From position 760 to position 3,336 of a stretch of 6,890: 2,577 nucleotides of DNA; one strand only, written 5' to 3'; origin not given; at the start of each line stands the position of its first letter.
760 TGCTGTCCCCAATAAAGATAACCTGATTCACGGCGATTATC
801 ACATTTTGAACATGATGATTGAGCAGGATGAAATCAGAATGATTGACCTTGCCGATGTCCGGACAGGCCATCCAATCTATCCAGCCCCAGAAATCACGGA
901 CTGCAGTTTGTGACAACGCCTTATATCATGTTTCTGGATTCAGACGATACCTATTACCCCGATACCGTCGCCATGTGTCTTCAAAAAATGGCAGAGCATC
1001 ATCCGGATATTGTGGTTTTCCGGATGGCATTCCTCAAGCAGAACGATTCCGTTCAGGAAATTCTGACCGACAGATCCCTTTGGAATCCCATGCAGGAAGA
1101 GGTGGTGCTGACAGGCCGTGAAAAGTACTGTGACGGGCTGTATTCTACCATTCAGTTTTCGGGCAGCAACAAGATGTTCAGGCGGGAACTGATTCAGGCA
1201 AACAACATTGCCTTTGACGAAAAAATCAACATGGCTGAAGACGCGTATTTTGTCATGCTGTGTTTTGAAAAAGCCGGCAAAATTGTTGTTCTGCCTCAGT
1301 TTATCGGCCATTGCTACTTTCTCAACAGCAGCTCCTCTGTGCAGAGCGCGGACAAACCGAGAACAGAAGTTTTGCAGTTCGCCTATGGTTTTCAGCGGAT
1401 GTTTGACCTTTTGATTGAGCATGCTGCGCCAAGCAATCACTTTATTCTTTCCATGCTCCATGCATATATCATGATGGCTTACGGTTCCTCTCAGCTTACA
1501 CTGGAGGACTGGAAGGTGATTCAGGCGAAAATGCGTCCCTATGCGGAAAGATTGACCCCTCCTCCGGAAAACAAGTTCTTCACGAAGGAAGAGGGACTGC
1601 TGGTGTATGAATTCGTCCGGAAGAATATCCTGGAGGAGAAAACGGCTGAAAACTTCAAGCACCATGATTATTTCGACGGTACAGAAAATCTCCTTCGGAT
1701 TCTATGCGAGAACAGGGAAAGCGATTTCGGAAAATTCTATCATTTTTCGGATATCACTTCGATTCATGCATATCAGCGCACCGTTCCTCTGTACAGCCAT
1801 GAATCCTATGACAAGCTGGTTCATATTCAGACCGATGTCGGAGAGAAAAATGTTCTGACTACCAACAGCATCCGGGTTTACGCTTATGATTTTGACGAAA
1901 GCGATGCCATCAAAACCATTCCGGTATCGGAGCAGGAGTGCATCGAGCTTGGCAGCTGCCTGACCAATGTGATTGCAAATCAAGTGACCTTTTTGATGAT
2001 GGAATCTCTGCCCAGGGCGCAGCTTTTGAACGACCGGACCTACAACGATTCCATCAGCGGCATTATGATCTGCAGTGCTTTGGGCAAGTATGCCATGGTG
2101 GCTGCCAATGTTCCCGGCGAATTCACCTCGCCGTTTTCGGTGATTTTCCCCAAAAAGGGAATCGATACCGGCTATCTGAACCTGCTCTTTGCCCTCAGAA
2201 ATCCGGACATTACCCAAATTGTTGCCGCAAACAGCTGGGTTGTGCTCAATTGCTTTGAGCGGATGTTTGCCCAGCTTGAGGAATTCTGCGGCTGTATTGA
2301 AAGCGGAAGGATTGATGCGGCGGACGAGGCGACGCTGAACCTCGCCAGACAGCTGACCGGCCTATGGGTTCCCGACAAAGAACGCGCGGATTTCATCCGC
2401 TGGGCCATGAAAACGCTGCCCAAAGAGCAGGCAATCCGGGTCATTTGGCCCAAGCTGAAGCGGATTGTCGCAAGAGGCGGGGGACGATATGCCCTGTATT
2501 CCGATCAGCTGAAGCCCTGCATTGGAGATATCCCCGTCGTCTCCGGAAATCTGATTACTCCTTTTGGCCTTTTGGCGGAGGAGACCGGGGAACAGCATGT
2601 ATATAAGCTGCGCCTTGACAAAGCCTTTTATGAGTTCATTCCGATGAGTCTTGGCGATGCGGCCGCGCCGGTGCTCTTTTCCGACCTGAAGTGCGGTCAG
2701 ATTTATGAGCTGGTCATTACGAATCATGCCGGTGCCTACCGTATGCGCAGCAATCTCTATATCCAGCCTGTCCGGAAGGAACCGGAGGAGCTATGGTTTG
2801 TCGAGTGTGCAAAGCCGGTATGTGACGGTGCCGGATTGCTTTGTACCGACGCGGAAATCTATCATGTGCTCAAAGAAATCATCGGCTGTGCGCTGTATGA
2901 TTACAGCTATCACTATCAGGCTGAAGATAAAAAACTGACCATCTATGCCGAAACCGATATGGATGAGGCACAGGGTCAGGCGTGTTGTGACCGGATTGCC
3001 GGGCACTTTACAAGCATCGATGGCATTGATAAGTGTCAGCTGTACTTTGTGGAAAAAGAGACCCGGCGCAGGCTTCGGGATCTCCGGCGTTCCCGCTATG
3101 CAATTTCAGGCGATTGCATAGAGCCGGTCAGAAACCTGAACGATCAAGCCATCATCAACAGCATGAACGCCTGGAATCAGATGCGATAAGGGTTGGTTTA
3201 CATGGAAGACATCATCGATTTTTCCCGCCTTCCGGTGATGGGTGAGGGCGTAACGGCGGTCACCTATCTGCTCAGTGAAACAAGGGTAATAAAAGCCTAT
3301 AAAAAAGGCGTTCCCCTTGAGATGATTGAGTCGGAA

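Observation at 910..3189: GT2::GH3 domain fusion, an architecture I do not recognise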

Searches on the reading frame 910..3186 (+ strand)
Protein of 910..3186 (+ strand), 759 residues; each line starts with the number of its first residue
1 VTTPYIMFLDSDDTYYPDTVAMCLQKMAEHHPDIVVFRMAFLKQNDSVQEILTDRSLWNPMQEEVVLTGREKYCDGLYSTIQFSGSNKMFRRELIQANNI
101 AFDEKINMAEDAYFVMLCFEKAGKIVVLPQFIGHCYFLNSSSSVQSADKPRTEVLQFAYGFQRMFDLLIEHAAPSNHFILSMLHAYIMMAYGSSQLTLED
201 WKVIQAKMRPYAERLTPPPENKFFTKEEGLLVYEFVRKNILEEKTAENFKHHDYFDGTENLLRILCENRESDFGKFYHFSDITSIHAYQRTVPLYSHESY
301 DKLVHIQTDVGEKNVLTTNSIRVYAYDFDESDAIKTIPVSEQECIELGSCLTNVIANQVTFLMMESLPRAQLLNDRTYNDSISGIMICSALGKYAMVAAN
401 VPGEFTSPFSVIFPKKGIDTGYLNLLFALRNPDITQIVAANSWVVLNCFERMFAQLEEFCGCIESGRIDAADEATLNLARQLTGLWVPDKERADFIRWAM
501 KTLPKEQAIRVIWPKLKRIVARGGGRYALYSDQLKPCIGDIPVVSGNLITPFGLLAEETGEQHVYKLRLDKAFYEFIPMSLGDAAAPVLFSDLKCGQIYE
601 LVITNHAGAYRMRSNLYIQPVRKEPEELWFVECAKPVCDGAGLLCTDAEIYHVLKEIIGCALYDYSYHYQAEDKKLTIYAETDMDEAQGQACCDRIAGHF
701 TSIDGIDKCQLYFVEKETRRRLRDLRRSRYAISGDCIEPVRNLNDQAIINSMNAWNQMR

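Call 3: search_protein_families(library=pfam, proteins=[window:910-3186:+], max_evalue=0.1)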
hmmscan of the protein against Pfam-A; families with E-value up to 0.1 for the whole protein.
window:910-3186:+ (759 aa): 4 families
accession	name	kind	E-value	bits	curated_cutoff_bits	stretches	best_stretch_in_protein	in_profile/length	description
PF03321.19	GH3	-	3.3e-33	115.7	23.6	1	259-543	18-304/304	GH3 family N-terminal domain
PF23571.1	GH3_M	-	3.6e-09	37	23.6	1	569-613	5-53/75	GH3 family central domain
PF00535.33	Glycos_transf_2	-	1e-06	29.2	23.3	1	2-95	78-164/168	Glycosyl transferase family 2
PF13632.12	Glyco_trans_2_3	-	0.0001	22.6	27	1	5-136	1-124/198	Glycosyl transferase family group 2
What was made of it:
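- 913..1359 (+): C-terminal two thirds of the GT2 (GT-A) domain: DSDD (937-948), FRMAF, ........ (1228-1251). The N-terminal 77 residues are absent. By general knowledge of the GT-A fold, these form the nucleotide-binding half. Pfam PF00535 aa 2-95 matches profile 78-164 of 168, and PF13632 covers aa 5-136 (call 3).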

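Call 4: search_protein_families(library=ncbifam, proteins=[window:910-3186:+], max_evalue=0.1)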
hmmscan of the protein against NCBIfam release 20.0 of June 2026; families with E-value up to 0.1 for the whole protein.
window:910-3186:+ (759 aa): 4 families
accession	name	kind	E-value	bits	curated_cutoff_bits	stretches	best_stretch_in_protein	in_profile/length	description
NF052613.1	OlsH_GH3_orni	equivalog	7.6e-08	31.3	620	2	258-302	43-87/524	lyso-ornithine lipid synthetase OlsH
TIGR04440.1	glyco_TIGR04440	domain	0.015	15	70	1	2-130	81-209/215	TIGR00180 family glycosyltransferase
NF050050.1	ProtGlycPglI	equivalog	0.075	12.4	500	0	4-122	85-190/306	GalNAc(5)-diNAcBac-PP-undecaprenol beta-1,3-glucosyltransferase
TIGR00554.2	panK_bact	equivalog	0.099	11.9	235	0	285-340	157-214/310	type I pantothenate kinase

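Call 5: find_homologous_proteins(query=window:910-3186:+, max_evalue=0.001)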
Query window:910-3186:+ (759 aa): 16 proteins with E <= 0.001 among 6633 candidates.
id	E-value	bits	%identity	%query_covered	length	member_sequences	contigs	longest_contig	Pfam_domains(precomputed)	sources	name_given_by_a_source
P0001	0.0e+0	1297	100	73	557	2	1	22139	PF03321.20,PF23571.2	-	-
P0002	0.0e+0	1100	61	99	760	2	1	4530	PF03321.20,PF23571.2,PF00535.33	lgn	-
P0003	0.0e+0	1087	60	100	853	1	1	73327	PF10111.15,PF03321.20,PF23571.2,PF00535.33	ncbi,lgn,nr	ncbi:MAG: GH3 auxin-responsive promoter family protein [Lachnospiraceae bacterium]|nr:GH3 auxin-resp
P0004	0.0e+0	1032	59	100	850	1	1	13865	PF10111.15,PF03321.20,PF23571.2,PF00535.33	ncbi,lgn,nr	ncbi:MAG: GH3 auxin-responsive promoter family protein [Clostridia bacterium]|nr:GH3 auxin-responsiv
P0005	9.2e-271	918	54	100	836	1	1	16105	PF03321.20,PF23571.2,PF00535.33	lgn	-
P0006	2.3e-258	878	51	100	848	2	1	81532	PF03321.20,PF23571.2,PF00535.33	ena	-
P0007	1.7e-214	732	44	99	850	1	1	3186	PF10111.15,PF03321.20,PF23571.2,PF00535.33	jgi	-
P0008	4.4e-210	718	43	99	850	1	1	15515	PF10111.15,PF03321.20,PF23571.2,PF00535.33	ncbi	-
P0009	3.1e-206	705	43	98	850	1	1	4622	PF10111.15,PF03321.20,PF23571.2,PF00535.33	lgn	-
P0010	1.6e-195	670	41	97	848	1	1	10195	PF03321.20,PF23571.2,PF00535.33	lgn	-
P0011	1.6e-194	666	41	99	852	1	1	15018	PF10111.15,PF03321.20,PF23571.2,PF00535.33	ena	-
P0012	1.9e-186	640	41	99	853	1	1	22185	PF10111.15,PF03321.20,PF23571.2,PF00535.33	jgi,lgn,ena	-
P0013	3.0e-91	325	29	99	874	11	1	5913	PF10111.15,PF03321.20,PF23571.2,PF00535.33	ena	-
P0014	9.7e-10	56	24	49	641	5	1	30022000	PF03321.20,PF23571.2,PF23572.2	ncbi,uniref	ncbi:uncharacterized protein LOC129274823 [Lytechinus pictus]|uniref:uncharacterized protein LOC1292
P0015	1.1e-8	52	23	50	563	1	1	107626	PF03321.20,PF23571.2,PF23572.2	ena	-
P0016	1.4e-7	48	25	47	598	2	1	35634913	PF03321.20,PF23571.2,PF23572.2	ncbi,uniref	ncbi:GH3 domain-containing protein-like [Diadema setosum]|uniref:GH3 domain-containing protein-like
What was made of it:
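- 1503..1518 (+): GGAGG (1503-1507) followed by in-frame GTG 1516. This is the start chosen by the source's gene caller for its 557-aa product, which keeps the GH3 part but drops the GT2 remnant and most of the helical region. The GGAGG lies inside the conserved LEDW codons, so it may be incidental. P0001 is 557 aa at 100% identity (call 5).
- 11 full-length homologues of 836-874 aa with PF00535+PF03321+PF23571, at 41-61% identity and one at 29% (call 5).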

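Call 7: find_encoding_contigs(protein=P0001, flank=10000, max_places=3)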
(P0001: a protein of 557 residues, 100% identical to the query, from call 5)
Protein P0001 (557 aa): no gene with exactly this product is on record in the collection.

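Call 8: find_encoding_contigs(protein=P0003, flank=10000, max_places=3)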
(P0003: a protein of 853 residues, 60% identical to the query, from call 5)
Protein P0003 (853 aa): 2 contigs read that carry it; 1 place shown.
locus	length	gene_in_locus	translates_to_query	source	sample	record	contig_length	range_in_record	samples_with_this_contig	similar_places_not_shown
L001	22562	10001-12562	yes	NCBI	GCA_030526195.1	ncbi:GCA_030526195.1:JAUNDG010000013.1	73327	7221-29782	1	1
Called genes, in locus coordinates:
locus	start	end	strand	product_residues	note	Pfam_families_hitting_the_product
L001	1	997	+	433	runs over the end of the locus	PF04326:SLFN_AlbA_2, PF13749:HATPase_c_4, PF01047:MarR (weak), PF12802:MarR_2 (weak), PF22168:DIP2311-like_C (weak)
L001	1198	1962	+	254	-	PF05990:DUF900, PF12146:Hydrolase_4, PF20434:BD-FAE (faint), PF00561:Abhydrolase_1, PF12697:Abhydrolase_6, PF20408:Abhydrolase_11 (faint), PF00326:Peptidase_S9 (weak), PF05728:UPF0227 (weak)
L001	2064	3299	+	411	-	PF00375:SDF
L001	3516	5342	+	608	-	PF02624:YcaO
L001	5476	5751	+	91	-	-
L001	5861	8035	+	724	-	PF02310:B12-binding (weak), PF04055:Radical_SAM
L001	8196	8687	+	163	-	-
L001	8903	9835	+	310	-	PF26324:HopBF1_kinase (weak), PF01636:APH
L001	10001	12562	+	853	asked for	PF00535:Glycos_transf_2, PF10111:Glyco_tranf_2_2 (weak), PF03321:GH3, PF23571:GH3_M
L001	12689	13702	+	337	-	PF01636:APH, PF19974:TCAD9 (weak), PF01163:RIO1 (faint)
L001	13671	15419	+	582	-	PF01554:MatE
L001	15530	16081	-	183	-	PF00583:Acetyltransf_1 (weak), PF13508:Acetyltransf_7 (weak)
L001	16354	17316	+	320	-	PF02353:CMAS, PF01209:Ubie_methyltran, PF13489:Methyltransf_23, PF07021:MetW, PF13847:Methyltransf_31, PF08241:Methyltransf_11, PF08242:Methyltransf_12, PF13649:Methyltransf_25, +1 more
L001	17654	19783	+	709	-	PF02310:B12-binding (weak), PF04055:Radical_SAM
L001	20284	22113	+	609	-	PF02624:YcaO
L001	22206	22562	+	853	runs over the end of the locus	PF13575:DUF4135, PF05147:LANC_like (faint)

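Call 9: find_encoding_contigs(protein=P0002, flank=10000, max_places=3)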
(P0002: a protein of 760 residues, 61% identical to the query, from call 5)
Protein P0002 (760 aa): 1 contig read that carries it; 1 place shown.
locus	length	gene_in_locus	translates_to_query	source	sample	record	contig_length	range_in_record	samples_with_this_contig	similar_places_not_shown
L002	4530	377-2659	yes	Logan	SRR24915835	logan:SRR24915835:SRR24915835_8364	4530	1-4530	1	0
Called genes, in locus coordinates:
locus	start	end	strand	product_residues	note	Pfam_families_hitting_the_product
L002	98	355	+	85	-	-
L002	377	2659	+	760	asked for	PF00535:Glycos_transf_2 (faint), PF03321:GH3, PF23571:GH3_M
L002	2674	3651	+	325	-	PF01636:APH, PF01163:RIO1 (weak)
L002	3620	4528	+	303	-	?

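Call 15: find_related_loci(query=A1, collection=genome_contigs, flank=10000)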
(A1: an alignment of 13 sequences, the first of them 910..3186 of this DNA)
Query A1 (759 aa) in genome_contigs; peptide patterns used: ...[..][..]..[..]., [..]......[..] (x = any residue, [..] = any of these).
129 stretches matched a pattern; 7 encode a relative of the query (tblastn E <= 1e-3); 7 distinct loci.
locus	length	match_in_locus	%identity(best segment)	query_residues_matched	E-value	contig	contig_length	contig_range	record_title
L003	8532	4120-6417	61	1-759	0e+0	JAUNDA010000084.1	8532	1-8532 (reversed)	MAG: Eubacteriales bacterium isolate S22M_St_60 NODE_4247_length_8532_cov_5.684440, whole genome shotgun sequence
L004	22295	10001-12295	60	2-759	0e+0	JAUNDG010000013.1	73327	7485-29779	MAG: Lachnospiraceae bacterium isolate S22M_St_7 NODE_203_length_73327_cov_12.355757, whole genome shotgun sequence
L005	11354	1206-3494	59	1-759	0e+0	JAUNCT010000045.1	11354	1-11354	MAG: Clostridia bacterium isolate S22M_St_43 NODE_3057_length_11354_cov_23.149217, whole genome shotgun sequence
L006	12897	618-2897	44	1-755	0e+0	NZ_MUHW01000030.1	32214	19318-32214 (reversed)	Oribacterium sp. C9 NODE_30_length_32214_cov_615.564_ID_8183, whole genome shotgun sequence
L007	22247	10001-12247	42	1-745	0e+0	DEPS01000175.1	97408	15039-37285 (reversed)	MAG TPA_asm: Lachnospiraceae bacterium UBA3386 UBA3386_contig_3116, whole genome shotgun sequence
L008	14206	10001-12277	39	1-755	0e+0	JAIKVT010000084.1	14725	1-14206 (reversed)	MAG: Lachnospiraceae bacterium isolate RUI409 k141_643558_flag=0_multi=26.4039_len=14725, whole genome shotgun sequence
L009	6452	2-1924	28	136-749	4e-70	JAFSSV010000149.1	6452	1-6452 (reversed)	MAG: Synergistaceae bacterium isolate RGIG3442 Goat_Rumen.Co__c1993818, whole genome shotgun sequence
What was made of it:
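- Genomic loci in Oribacterium sp. C9 and in Lachnospiraceae, Eubacteriales, Clostridia and Synergistaceae MAGs (call 15). The relatives come from MAGs and metagenome assemblies (calls 8, 15).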

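Call 16: find_encoding_contigs(protein=P0006, flank=10000, max_places=2)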
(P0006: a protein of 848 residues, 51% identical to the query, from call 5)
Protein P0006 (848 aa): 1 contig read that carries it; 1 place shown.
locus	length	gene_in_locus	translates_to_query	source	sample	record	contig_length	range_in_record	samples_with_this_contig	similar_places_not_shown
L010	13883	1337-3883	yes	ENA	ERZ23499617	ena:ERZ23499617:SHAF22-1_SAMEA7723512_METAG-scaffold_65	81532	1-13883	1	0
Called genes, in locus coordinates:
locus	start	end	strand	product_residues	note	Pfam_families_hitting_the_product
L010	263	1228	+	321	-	PF01636:APH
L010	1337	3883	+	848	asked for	PF00535:Glycos_transf_2, PF03321:GH3, PF23571:GH3_M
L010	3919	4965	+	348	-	PF01636:APH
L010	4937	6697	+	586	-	PF01554:MatE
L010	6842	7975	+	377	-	PF01740:STAS, PF01636:APH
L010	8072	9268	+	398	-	PF01841:Transglut_core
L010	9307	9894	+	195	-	-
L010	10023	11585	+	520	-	PF01676:Metalloenzyme, PF06415:iPGM_N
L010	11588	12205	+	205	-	-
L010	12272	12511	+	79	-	PF03840:SecG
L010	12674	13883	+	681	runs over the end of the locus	PF08206:OB_RNB, PF17876:CSD2, PF00773:RNB, PF00575:S1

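Call 17: find_encoding_contigs(protein=P0012, flank=10000, max_places=2)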
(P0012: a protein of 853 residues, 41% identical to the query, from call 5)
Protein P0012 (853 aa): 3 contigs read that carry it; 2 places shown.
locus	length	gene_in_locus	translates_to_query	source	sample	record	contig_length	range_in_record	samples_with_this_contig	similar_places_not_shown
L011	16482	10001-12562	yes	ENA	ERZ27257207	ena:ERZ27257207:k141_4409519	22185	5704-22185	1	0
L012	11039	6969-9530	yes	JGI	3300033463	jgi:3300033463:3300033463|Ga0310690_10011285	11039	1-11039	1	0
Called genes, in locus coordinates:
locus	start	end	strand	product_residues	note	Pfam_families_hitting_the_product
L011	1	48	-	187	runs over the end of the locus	PF02417:Chromate_transp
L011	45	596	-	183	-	PF02417:Chromate_transp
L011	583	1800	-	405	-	PF10509:GalKase_gal_bdg, PF00288:GHMP_kinases_N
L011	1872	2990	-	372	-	PF02615:Ldh_2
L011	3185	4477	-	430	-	-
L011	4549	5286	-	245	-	PF04542:Sigma70_r2 (weak)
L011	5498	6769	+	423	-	PF08245:Mur_ligase_M, PF02875:Mur_ligase_C, PF27239:FOL3_C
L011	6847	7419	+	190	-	PF17032:Zn_ribbon_15 (faint), PF12773:DZR, PF13240:Zn_Ribbon_1 (weak), PF24460:DUF7575 (faint), PF13240:Zn_Ribbon_1, PF13248:Zn_ribbon_3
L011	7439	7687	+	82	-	-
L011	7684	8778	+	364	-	PF04055:Radical_SAM, PF13186:SPASM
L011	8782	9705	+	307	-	PF01636:APH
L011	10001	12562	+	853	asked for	PF00535:Glycos_transf_2, PF10111:Glyco_tranf_2_2 (weak), PF03321:GH3, PF23571:GH3_M (weak)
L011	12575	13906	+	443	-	-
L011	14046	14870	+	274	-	PF00575:S1 (faint), PF13509:S1_2, PF17783:WHD_CvfB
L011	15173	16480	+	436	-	?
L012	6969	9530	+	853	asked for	PF00535:Glycos_transf_2, PF10111:Glyco_tranf_2_2 (weak), PF03321:GH3, PF23571:GH3_M (weak)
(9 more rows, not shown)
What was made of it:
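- Tried and rejected: YcaO, B12-rSAM and LanM-like genes flank the cassette in L001, and an rSAM-SPASM gene does in L011 (calls 8, 17).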

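Call 18: find_encoding_contigs(protein=P0008, flank=10000, max_places=2)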
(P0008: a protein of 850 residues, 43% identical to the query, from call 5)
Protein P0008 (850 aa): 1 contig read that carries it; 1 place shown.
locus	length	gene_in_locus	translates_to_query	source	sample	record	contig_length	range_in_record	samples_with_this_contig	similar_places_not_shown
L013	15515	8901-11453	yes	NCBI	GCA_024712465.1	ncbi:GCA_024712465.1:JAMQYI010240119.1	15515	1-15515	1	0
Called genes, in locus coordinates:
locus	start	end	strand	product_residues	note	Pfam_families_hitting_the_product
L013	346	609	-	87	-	PF08239:SH3_3 (weak)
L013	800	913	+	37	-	-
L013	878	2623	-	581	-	PF01554:MatE, PF13581:HATPase_c_2 (weak)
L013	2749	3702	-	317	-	PF01636:APH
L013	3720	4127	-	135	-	-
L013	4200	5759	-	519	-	PF07228:SpoIIE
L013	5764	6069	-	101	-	PF01740:STAS, PF13466:STAS_2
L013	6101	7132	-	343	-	PF01636:APH, PF01163:RIO1 (weak), PF19974:TCAD9 (faint)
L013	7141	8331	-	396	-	PF01740:STAS, PF13466:STAS_2, PF01636:APH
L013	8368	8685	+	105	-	-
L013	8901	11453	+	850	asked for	PF00535:Glycos_transf_2, PF10111:Glyco_tranf_2_2 (faint), PF03321:GH3, PF23571:GH3_M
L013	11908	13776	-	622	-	PF10110:GPDPase_memb, PF03009:GDPD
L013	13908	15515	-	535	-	?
